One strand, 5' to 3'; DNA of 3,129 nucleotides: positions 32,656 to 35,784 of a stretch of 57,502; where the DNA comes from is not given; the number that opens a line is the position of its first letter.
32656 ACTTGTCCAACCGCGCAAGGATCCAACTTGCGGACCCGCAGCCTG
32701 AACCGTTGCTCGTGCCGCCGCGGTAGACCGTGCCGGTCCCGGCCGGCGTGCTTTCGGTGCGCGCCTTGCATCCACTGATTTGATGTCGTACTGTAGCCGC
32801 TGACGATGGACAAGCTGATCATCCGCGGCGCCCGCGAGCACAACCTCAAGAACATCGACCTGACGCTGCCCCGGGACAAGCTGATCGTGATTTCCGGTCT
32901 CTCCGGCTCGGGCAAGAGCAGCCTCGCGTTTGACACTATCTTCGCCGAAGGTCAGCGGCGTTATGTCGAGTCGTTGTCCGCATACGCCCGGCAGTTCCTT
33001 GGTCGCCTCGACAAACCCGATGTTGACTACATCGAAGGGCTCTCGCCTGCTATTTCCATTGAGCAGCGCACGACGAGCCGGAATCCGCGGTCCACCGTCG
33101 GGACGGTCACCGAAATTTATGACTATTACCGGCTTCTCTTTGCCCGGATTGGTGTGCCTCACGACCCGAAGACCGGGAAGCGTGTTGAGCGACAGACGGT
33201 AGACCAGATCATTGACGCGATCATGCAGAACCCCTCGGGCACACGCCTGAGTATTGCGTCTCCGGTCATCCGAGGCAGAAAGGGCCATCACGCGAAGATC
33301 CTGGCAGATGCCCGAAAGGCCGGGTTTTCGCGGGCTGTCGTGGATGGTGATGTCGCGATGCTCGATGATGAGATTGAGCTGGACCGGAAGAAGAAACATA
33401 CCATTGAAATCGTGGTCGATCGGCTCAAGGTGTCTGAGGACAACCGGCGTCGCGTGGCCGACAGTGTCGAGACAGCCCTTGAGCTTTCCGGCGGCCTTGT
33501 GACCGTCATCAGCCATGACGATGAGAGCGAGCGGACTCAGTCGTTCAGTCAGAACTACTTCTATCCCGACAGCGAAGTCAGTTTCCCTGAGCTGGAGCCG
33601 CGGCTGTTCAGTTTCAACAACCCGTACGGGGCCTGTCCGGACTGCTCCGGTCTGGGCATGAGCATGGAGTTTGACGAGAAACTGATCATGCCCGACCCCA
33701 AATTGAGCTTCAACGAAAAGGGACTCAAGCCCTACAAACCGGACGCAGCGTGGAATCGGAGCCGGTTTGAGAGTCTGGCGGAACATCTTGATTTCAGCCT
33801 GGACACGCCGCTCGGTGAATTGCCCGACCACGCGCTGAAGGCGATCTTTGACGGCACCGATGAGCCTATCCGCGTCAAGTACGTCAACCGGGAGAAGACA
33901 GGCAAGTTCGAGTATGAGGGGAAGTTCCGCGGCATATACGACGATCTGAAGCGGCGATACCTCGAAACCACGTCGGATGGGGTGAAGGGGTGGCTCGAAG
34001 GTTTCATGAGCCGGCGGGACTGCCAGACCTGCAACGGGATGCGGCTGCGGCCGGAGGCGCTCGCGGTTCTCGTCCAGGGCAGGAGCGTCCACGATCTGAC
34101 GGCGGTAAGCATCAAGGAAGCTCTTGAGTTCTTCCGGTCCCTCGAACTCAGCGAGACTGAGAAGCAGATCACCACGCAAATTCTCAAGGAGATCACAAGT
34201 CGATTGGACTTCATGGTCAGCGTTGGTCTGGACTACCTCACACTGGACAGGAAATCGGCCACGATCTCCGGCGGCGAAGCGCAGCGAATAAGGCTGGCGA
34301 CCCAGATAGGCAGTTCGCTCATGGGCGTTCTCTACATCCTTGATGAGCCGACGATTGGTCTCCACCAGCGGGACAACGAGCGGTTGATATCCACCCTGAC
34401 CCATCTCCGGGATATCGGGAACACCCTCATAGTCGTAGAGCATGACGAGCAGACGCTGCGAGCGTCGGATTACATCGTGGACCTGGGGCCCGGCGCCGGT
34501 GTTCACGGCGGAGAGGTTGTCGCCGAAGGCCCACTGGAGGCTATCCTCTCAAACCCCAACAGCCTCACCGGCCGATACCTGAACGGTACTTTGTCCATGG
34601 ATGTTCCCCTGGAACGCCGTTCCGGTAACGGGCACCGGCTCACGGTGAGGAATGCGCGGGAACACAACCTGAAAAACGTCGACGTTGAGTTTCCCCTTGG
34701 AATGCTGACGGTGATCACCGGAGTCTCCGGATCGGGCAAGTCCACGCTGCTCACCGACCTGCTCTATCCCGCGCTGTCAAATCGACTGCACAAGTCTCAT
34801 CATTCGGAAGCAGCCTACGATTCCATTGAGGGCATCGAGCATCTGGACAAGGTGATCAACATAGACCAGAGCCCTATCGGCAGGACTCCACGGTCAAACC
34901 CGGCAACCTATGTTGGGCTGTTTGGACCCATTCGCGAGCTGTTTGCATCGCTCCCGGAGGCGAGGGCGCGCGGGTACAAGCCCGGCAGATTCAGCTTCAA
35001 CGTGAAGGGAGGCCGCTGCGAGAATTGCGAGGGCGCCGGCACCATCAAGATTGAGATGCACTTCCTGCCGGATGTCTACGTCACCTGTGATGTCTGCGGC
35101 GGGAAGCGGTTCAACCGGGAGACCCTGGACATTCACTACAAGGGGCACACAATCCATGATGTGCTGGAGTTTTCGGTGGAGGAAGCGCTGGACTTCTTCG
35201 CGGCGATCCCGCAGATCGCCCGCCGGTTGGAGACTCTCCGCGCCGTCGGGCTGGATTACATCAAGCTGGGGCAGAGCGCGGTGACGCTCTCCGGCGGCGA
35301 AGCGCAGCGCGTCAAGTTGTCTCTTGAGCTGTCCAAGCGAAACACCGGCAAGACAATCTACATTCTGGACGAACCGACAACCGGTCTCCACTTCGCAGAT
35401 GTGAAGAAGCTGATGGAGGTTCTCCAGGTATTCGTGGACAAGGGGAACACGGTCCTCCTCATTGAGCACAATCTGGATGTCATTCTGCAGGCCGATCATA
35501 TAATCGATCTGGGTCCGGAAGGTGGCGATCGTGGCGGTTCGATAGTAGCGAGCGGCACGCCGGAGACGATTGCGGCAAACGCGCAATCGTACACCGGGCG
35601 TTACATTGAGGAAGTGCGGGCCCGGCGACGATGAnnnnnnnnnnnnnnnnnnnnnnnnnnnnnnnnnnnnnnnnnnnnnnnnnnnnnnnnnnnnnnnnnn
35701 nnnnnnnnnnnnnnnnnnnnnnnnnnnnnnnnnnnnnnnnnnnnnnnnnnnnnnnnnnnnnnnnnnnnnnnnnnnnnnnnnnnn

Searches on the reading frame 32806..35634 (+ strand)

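Call 62: search_protein_families(library=pfam, proteins=[window:32806-35634:+], max_evalue=0.00001)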
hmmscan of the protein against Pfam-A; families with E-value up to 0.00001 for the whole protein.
window:32806-35634:+ (942 aa): 9 families
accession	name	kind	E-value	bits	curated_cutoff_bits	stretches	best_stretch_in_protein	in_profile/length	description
PF17760.6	UvrA_inter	-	8.4e-39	132.3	23.3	1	130-237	1-108/109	UvrA interaction domain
PF17755.6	UvrA_DNA-bind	-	9.8e-29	100.3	23.2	1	290-398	1-109/110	UvrA DNA-binding domain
PF00005.33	ABC_tran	-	6.2e-22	79.1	25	0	794-859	79-137/137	ABC transporter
PF02463.25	SMC_N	-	1.7e-11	44.4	40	0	611-901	4-210/220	RecF/RecN/SMC N terminal domain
PF13476.12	AAA_23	-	4.4e-09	37.7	27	0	611-659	1-45/201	AAA domain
PF13555.12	AAA_29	-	1.7e-08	34.5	27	0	621-657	11-50/61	P-loop containing region of AAA domain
PF13191.12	AAA_16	-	8.5e-07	30.1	32.6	0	25-76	25-82/167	AAA ATPase domain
PF13304.12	AAA_21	-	9e-07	29.7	27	0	835-884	244-294/304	AAA domain, putative AbiEii toxin, Type IV TA system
PF20703.3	nSTAND1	-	4.5e-06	27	27.1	0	633-669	34-70/379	Novel STAND NTPase 1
